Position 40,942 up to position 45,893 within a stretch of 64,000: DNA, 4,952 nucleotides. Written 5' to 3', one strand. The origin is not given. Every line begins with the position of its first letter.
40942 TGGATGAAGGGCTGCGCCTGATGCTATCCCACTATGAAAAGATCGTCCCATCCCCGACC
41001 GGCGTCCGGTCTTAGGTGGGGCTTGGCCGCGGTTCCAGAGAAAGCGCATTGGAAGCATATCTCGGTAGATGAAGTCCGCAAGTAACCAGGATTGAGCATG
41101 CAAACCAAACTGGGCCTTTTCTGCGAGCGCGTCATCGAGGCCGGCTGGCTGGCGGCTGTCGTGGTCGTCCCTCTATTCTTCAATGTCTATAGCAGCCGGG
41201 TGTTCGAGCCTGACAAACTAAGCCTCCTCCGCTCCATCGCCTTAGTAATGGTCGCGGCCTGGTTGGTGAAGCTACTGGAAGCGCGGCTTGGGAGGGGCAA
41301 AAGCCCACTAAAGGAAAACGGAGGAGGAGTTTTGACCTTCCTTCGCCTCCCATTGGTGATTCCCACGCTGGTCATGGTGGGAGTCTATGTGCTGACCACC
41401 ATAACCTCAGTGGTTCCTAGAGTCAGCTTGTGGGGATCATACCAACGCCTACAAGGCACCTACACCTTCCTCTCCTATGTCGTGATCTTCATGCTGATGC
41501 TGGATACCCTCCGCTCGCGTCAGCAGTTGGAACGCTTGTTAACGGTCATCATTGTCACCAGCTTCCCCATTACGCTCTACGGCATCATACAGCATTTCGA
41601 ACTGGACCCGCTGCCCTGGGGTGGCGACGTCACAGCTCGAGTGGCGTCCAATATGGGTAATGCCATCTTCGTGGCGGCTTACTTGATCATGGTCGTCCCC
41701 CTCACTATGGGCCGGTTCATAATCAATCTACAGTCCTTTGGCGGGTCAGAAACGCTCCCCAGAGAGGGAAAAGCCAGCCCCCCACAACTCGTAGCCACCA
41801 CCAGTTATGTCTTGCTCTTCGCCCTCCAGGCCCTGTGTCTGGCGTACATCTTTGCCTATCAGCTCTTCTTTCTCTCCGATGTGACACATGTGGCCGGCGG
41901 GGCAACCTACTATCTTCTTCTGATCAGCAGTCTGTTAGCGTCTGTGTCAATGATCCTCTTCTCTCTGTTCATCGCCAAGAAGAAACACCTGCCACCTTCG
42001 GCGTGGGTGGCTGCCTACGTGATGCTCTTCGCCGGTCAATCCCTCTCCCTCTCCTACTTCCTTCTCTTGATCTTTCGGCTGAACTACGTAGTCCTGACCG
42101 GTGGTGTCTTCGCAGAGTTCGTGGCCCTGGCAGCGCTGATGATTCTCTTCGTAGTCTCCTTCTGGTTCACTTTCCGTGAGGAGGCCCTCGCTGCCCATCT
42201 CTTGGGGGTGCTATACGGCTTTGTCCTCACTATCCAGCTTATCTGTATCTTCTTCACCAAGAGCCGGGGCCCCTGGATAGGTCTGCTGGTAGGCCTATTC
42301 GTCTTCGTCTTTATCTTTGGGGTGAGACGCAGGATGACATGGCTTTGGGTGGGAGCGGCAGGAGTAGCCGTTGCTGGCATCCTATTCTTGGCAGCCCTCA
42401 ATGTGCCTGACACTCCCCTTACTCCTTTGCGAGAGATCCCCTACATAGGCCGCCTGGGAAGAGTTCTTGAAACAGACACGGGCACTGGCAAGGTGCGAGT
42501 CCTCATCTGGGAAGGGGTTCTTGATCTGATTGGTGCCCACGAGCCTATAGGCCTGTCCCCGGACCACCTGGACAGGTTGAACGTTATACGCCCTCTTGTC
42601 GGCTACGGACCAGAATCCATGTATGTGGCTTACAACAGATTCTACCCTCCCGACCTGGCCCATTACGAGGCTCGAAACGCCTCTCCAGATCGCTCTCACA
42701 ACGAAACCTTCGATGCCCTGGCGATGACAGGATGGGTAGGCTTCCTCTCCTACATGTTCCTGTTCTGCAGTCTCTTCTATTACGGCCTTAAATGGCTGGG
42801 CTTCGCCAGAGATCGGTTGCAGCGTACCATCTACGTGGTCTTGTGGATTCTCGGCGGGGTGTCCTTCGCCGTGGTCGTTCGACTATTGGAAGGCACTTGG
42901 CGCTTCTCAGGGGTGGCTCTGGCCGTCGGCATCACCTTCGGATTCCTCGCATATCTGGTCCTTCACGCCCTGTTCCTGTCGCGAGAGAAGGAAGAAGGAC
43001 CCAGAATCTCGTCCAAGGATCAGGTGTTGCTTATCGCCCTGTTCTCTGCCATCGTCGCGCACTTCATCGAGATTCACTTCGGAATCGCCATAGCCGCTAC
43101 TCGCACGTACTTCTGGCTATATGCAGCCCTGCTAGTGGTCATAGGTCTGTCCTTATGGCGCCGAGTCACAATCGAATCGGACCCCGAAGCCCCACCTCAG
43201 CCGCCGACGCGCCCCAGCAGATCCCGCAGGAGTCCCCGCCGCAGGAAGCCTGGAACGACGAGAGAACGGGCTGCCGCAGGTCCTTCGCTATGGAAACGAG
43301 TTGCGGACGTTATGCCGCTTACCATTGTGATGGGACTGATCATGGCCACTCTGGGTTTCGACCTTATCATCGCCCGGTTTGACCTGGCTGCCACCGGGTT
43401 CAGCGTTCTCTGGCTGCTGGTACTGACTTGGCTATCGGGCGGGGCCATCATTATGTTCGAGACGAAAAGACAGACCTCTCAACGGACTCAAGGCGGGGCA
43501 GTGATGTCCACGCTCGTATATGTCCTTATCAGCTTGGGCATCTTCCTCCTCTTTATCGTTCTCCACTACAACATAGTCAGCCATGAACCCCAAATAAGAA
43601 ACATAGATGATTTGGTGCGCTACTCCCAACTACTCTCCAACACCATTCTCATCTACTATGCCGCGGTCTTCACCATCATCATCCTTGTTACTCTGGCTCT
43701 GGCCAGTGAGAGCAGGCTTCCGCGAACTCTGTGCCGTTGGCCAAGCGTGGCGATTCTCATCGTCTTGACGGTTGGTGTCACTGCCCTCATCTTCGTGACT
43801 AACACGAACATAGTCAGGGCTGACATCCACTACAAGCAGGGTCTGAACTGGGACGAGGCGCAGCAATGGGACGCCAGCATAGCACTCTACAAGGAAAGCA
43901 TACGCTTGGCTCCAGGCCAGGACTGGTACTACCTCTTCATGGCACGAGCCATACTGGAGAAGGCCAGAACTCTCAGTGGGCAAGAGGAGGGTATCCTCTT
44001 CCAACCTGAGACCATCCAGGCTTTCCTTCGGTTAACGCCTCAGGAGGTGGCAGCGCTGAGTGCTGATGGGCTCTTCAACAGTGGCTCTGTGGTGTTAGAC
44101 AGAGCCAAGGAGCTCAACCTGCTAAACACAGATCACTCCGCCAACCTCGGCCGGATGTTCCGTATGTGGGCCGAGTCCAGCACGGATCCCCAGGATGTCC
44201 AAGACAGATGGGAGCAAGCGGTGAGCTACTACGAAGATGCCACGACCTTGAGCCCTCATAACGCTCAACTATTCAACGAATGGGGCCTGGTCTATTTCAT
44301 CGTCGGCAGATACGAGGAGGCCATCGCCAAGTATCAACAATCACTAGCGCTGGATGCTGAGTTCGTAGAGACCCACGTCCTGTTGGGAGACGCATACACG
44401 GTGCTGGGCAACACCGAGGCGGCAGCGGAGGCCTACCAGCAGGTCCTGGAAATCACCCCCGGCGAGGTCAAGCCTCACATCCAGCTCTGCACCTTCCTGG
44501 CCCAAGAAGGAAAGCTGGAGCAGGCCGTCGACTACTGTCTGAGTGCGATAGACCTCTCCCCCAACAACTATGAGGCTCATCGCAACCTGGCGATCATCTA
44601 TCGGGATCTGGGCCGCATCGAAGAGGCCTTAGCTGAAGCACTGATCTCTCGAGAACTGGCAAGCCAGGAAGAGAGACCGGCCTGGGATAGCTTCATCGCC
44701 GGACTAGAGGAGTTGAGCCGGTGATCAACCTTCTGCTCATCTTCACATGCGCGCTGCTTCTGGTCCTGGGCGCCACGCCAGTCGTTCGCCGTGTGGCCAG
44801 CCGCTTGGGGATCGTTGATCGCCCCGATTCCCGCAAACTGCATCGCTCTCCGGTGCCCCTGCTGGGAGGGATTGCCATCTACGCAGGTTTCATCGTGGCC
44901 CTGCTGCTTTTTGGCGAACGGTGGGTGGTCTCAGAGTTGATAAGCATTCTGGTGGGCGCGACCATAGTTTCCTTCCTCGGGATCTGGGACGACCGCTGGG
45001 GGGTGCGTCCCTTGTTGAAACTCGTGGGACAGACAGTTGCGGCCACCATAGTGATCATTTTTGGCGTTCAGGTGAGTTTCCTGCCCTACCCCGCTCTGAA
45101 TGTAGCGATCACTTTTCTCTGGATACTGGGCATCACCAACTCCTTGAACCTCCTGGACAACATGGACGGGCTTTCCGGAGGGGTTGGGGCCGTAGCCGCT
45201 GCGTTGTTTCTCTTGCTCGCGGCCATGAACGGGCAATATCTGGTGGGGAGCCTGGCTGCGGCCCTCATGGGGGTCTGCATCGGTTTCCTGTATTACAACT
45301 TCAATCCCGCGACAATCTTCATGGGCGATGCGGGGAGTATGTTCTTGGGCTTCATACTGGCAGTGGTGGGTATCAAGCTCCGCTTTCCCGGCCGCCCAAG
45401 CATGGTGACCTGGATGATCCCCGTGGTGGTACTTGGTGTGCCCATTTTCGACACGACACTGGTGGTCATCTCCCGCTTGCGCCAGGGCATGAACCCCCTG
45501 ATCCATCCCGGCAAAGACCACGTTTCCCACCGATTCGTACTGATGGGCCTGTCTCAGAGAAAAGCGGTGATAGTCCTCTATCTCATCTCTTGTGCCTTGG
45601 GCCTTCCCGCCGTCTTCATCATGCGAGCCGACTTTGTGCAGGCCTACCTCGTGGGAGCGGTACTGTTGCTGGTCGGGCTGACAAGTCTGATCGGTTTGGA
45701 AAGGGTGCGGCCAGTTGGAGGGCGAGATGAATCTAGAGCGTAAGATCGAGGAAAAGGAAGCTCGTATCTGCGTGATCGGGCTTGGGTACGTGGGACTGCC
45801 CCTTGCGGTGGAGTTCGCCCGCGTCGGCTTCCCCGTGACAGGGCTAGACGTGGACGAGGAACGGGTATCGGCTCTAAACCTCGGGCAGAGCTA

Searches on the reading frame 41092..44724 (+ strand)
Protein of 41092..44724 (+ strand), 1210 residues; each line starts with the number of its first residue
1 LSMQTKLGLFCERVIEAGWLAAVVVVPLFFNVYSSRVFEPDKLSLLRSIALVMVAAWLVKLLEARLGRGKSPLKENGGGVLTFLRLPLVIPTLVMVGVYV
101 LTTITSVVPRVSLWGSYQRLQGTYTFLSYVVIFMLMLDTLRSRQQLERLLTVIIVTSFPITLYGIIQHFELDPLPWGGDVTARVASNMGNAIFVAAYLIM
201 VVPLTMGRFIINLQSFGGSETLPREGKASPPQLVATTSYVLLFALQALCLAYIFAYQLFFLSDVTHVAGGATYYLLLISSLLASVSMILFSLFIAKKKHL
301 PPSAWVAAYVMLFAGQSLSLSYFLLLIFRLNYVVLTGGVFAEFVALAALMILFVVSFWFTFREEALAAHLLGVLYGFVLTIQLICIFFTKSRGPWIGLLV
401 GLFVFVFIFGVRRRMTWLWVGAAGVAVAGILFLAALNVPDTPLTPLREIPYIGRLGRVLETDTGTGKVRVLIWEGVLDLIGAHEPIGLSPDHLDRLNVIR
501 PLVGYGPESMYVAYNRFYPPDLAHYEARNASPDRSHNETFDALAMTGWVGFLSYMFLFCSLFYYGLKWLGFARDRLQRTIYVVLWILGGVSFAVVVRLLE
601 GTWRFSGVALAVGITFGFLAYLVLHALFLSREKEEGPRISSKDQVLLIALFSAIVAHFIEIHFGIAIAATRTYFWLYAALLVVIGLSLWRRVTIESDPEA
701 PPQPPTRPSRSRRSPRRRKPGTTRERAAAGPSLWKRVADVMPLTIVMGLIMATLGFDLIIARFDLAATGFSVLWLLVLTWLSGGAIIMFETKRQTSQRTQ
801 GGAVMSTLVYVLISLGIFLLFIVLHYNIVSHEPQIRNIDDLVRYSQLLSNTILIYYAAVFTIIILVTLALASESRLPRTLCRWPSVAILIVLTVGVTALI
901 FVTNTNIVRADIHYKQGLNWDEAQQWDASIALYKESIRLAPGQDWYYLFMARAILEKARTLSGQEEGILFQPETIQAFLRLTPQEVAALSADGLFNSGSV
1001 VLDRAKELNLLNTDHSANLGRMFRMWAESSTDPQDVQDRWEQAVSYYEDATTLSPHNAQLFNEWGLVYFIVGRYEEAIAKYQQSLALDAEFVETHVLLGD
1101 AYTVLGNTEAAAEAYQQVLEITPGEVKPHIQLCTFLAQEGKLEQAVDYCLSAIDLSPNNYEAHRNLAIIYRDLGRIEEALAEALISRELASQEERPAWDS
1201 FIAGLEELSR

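Call 74: search_protein_families(library=pfam, proteins=[window:41092-44724:+], max_evalue=0.000001)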
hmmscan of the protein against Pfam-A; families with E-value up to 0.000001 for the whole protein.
window:41092-44724:+ (1210 aa): 12 families
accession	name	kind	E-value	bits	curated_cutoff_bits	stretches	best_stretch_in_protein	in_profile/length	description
PF07719.23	TPR_2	-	1.7e-25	87.4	27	0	1058-1088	1-31/34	Tetratricopeptide repeat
PF00515.34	TPR_1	-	9.6e-23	79.5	27.8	0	1058-1089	1-32/34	Tetratricopeptide repeat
PF13414.12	TPR_11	-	9.3e-20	70.5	26.8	1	1065-1102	1-38/42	TPR repeat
PF14559.12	TPR_19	-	7e-17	62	25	0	1072-1124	5-57/68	Tetratricopeptide repeat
PF13181.12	TPR_8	-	2.6e-15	55.6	25.7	0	1093-1123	2-32/34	Tetratricopeptide repeat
PF13431.12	TPR_17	-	1.3e-14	53.6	24.4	0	1148-1180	1-33/34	Tetratricopeptide repeat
PF13432.12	TPR_16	-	4.1e-14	53.1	32.7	1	1064-1125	3-64/65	Tetratricopeptide repeat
PF13424.12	TPR_12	-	2.7e-13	50.3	30.1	1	1058-1121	3-74/77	Tetratricopeptide repeat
PF04932.20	Wzy_C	-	3e-13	50.2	31.7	1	378-554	2-148/149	O-Antigen ligase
PF13176.12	TPR_7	-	3.1e-12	46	27.9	0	1095-1123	2-30/36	Tetratricopeptide repeat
PF13428.12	TPR_14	-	3.3e-11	43.1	23.5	0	1130-1168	5-43/44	Tetratricopeptide repeat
PF13371.12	TPR_9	-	2.8e-10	40.5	35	0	1037-1088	8-59/73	Tetratricopeptide repeat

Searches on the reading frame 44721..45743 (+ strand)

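Call 74: search_protein_families(library=pfam, proteins=[window:44721-45743:+], max_evalue=0.000001)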
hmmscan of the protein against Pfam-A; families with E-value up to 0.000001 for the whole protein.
window:44721-45743:+ (340 aa): 1 family
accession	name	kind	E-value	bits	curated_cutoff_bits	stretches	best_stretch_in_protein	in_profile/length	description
PF00953.26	Glycos_transf_4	-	4.9e-35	121.3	27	1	74-219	2-158/160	Glycosyl transferase family 4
